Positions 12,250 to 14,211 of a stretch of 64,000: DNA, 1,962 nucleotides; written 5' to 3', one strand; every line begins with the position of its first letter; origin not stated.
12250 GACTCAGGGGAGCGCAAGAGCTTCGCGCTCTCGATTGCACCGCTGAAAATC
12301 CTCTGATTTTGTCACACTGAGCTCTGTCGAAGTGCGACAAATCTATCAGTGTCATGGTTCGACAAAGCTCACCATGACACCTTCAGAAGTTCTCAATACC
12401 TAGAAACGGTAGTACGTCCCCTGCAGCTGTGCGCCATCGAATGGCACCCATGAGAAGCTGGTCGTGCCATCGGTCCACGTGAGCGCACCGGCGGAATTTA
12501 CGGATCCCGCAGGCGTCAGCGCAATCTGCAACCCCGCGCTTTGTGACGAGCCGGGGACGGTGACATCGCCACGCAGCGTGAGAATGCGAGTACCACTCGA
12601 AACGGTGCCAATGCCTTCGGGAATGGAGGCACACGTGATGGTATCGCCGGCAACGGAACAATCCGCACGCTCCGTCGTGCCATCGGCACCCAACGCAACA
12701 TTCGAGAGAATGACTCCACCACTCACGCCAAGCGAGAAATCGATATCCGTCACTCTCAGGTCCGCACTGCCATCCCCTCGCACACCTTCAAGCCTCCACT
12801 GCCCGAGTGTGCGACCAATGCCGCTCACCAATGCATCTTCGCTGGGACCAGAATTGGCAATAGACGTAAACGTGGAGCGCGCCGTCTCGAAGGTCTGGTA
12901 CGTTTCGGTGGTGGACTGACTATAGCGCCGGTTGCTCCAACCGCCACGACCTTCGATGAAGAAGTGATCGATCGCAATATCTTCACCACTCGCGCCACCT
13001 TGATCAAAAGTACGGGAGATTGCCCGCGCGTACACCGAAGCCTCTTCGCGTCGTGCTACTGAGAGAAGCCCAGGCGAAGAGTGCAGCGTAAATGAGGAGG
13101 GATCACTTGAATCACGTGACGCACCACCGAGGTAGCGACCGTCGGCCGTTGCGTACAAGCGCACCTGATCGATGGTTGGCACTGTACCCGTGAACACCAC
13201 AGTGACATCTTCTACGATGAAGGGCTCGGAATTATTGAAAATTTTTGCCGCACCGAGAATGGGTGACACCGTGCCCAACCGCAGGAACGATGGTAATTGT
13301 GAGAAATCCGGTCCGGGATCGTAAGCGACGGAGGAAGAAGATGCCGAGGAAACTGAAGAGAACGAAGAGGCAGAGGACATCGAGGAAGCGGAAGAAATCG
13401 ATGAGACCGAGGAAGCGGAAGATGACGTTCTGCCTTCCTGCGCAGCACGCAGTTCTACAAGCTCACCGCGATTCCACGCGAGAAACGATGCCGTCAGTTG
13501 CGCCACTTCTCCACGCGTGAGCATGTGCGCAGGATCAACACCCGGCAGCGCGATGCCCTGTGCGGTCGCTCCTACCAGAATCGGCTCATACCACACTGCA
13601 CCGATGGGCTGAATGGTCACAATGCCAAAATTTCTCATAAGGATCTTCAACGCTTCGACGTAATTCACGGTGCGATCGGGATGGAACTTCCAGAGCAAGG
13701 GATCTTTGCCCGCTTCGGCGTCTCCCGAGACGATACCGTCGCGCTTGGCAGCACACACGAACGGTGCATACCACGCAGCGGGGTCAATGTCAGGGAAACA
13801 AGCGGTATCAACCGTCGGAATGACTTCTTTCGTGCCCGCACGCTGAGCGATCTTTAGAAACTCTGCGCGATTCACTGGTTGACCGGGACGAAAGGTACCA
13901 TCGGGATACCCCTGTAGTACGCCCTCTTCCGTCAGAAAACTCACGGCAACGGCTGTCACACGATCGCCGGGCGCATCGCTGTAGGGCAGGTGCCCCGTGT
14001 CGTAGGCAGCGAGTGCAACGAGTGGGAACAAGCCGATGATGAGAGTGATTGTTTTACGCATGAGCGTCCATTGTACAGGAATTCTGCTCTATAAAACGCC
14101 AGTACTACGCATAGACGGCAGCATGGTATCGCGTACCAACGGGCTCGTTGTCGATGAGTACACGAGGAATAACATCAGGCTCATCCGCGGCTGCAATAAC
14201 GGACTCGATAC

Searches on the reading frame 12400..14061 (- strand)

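Call 50: search_protein_families(library=pfam, proteins=[window:12400-14061:-], max_evalue=0.00001)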
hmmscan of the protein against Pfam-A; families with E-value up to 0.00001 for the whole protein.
window:12400-14061:- (553 aa): 1 family
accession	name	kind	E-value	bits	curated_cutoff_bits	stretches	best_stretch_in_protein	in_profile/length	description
PF00395.25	SLH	-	3.3e-16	59.4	20.8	1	39-68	14-43/44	S-layer homology domain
